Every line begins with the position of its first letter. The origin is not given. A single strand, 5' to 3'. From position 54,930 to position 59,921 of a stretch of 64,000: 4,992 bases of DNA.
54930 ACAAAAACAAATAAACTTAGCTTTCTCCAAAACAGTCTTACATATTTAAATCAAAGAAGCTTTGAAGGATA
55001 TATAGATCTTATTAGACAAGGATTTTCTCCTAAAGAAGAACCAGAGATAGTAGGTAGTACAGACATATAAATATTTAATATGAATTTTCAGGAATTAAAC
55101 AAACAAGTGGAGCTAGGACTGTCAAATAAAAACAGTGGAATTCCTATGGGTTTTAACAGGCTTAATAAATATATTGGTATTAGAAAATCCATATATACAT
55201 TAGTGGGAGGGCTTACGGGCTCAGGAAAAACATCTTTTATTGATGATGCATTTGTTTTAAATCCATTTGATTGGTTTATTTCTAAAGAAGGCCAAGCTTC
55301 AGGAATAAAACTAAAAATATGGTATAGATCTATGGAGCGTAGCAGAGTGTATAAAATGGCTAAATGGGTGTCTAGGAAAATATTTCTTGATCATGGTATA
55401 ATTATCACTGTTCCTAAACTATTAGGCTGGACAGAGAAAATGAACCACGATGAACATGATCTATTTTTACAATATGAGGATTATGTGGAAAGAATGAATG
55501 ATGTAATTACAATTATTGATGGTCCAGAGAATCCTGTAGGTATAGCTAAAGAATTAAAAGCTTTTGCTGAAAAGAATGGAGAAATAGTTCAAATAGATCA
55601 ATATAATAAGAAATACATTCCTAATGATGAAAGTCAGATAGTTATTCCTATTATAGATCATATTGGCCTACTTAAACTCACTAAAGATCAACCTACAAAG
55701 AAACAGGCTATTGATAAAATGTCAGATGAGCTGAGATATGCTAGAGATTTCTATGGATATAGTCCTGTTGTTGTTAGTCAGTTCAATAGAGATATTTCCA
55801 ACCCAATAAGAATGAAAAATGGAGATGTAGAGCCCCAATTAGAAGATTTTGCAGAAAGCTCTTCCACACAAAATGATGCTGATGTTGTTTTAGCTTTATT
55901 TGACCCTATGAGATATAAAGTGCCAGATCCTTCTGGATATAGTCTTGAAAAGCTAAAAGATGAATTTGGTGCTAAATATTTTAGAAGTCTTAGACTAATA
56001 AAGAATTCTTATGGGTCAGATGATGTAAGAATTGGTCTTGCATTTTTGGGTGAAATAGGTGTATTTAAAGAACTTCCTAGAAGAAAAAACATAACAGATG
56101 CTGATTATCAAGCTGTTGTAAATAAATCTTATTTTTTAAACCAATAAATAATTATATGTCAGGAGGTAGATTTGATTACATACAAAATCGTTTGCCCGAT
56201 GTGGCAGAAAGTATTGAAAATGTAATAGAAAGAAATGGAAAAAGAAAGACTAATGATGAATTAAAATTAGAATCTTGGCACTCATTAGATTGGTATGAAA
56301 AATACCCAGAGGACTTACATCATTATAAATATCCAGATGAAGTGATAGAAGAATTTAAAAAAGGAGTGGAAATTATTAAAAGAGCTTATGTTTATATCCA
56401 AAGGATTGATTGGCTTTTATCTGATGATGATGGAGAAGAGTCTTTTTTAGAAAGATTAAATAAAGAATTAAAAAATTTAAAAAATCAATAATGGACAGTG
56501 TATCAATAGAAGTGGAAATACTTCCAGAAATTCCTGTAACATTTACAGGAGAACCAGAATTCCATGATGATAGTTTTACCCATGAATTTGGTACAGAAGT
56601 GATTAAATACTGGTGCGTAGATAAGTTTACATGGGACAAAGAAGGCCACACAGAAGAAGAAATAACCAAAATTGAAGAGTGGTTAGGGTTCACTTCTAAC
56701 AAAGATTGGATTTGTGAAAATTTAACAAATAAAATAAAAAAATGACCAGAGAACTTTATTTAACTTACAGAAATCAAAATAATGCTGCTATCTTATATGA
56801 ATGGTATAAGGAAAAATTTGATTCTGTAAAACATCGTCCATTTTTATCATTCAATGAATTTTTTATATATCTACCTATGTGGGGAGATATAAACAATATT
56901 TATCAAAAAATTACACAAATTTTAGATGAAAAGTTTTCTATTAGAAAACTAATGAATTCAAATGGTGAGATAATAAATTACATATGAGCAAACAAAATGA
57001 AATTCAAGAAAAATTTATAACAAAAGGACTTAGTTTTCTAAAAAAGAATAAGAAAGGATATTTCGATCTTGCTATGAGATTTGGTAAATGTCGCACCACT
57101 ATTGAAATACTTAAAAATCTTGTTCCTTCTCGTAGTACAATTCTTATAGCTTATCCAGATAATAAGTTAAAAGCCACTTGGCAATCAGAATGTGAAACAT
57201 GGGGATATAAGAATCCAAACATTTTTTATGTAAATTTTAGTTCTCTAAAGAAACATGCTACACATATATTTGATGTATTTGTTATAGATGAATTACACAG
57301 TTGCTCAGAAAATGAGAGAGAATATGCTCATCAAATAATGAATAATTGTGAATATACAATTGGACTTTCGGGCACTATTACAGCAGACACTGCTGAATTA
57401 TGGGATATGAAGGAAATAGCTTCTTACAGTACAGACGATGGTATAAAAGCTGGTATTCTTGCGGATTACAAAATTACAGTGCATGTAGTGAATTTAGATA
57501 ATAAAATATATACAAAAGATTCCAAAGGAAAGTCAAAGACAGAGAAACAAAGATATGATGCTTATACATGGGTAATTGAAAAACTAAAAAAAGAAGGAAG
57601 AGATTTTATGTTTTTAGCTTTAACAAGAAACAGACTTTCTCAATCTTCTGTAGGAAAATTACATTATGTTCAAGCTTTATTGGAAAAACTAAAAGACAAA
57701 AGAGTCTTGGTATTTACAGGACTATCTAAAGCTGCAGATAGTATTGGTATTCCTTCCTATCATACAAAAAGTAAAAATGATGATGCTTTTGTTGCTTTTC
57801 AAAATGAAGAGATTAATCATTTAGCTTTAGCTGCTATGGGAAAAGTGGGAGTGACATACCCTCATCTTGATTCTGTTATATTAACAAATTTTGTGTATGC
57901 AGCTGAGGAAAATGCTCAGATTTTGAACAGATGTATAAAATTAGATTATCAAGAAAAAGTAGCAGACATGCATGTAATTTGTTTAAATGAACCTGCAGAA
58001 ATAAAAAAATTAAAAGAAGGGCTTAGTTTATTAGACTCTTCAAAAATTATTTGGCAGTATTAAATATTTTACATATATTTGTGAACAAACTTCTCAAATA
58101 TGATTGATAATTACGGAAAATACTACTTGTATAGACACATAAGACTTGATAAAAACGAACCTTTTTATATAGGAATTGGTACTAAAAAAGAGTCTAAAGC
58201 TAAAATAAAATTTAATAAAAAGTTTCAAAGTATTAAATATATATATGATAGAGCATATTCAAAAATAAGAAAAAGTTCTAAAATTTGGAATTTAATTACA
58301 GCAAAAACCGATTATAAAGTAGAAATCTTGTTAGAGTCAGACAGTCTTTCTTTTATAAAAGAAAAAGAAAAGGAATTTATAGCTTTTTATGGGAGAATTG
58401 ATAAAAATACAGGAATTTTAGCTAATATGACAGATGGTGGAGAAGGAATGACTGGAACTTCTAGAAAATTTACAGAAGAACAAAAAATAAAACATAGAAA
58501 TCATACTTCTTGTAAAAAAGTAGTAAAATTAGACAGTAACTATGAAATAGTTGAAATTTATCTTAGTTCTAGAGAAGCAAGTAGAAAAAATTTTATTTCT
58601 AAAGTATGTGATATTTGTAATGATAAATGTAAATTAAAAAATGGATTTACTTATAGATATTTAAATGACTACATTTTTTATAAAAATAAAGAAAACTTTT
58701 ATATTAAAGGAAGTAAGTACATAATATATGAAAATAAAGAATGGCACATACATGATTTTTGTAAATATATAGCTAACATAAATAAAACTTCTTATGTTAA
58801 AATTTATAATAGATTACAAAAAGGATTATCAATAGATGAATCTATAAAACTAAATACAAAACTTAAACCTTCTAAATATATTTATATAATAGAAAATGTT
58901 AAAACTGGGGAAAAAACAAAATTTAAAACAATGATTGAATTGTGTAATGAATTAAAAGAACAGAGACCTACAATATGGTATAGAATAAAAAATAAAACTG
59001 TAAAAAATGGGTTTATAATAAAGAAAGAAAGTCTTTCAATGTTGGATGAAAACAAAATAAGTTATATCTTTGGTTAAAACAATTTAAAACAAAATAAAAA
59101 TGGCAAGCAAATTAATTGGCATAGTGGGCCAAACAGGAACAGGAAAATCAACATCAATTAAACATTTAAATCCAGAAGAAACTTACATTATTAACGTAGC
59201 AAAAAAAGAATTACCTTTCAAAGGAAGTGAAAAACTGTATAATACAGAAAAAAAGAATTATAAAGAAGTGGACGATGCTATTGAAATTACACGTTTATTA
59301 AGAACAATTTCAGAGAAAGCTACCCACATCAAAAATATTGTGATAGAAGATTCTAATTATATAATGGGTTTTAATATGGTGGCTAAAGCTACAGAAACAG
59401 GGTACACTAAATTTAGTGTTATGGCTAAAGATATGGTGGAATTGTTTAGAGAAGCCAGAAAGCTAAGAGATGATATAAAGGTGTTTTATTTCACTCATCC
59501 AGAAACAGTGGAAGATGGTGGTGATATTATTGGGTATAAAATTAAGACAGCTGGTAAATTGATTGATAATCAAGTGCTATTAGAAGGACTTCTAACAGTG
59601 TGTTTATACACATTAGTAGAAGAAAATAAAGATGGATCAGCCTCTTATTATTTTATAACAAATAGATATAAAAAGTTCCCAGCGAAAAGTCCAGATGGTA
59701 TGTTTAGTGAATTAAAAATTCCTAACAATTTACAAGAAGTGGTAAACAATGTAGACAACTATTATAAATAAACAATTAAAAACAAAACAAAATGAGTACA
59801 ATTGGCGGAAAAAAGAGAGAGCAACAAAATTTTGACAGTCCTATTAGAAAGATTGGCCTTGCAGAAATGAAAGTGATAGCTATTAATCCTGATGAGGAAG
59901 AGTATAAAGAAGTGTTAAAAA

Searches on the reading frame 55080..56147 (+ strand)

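Call 71: search_protein_families(library=phrogs, proteins=[window:55080-56147:+], max_evalue=0.001)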
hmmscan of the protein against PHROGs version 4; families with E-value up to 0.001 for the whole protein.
window:55080-56147:+ (355 aa): 4 families
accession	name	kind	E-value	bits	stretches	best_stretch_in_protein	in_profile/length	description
phrog_19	-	DNA, RNA and nucleotide metabolism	7.4e-13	49.2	1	15-333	329-582/621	DnaB-like replicative helicase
phrog_15558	-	unknown function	1.2e-12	48.7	1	141-332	197-400/403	-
phrog_239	-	DNA, RNA and nucleotide metabolism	3.9e-07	30.4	0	20-65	340-381/801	DNA primase/helicase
phrog_243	-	DNA, RNA and nucleotide metabolism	0.0003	20.9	0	171-334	127-270/273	DnaB-like replicative helicase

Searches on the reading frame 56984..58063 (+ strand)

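Call 71: search_protein_families(library=phrogs, proteins=[window:56984-58063:+], max_evalue=0.001)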
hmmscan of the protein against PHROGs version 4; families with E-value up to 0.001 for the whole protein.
window:56984-58063:+ (359 aa): 3 families
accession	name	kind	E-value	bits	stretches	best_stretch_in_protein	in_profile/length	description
phrog_16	-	DNA, RNA and nucleotide metabolism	2e-14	53.8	1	20-330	288-603/986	DNA helicase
phrog_62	-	DNA, RNA and nucleotide metabolism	1.2e-12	47.2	1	14-140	703-858/1881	DNA helicase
phrog_9690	-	DNA, RNA and nucleotide metabolism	2.7e-05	24.4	1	94-180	37-126/306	DNA helicase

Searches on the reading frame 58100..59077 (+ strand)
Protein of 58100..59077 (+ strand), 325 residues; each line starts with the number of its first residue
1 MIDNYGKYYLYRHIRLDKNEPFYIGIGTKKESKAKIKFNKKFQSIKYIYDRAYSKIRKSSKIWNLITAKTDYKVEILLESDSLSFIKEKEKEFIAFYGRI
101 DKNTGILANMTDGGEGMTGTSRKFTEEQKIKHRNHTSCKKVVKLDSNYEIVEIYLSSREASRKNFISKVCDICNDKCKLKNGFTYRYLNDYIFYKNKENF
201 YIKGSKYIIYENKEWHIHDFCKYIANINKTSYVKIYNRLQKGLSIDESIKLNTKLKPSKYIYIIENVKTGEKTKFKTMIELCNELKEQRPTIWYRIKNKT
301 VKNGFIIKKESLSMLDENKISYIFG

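Call 71: search_protein_families(library=phrogs, proteins=[window:58100-59077:+], max_evalue=0.001)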
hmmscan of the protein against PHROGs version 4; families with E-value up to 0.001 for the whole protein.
window:58100-59077:+ (325 aa): 1 family
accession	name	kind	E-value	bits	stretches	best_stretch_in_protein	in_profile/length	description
phrog_15526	-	unknown function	5.1e-07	30.8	1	88-132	56-101/168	-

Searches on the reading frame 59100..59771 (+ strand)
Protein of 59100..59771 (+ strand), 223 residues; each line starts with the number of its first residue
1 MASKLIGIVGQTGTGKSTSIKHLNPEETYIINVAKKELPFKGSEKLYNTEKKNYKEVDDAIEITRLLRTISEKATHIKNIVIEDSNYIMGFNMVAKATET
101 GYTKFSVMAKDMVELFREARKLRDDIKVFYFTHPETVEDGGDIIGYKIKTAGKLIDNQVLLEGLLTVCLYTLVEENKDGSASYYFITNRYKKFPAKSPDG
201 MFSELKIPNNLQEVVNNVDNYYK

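Call 72: search_protein_families(library=phrogs, proteins=[window:59100-59771:+], max_evalue=0.001)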
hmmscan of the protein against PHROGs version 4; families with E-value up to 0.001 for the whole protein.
window:59100-59771:+ (223 aa): 2 families
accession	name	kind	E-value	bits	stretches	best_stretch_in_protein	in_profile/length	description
phrog_2872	-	DNA, RNA and nucleotide metabolism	9.7e-54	183.2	1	4-223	3-212/219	Sak4-like ssDNA annealing protein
phrog_124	-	DNA, RNA and nucleotide metabolism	4.3e-13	50.4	1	6-222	46-261/382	Sak4-like ssDNA annealing protein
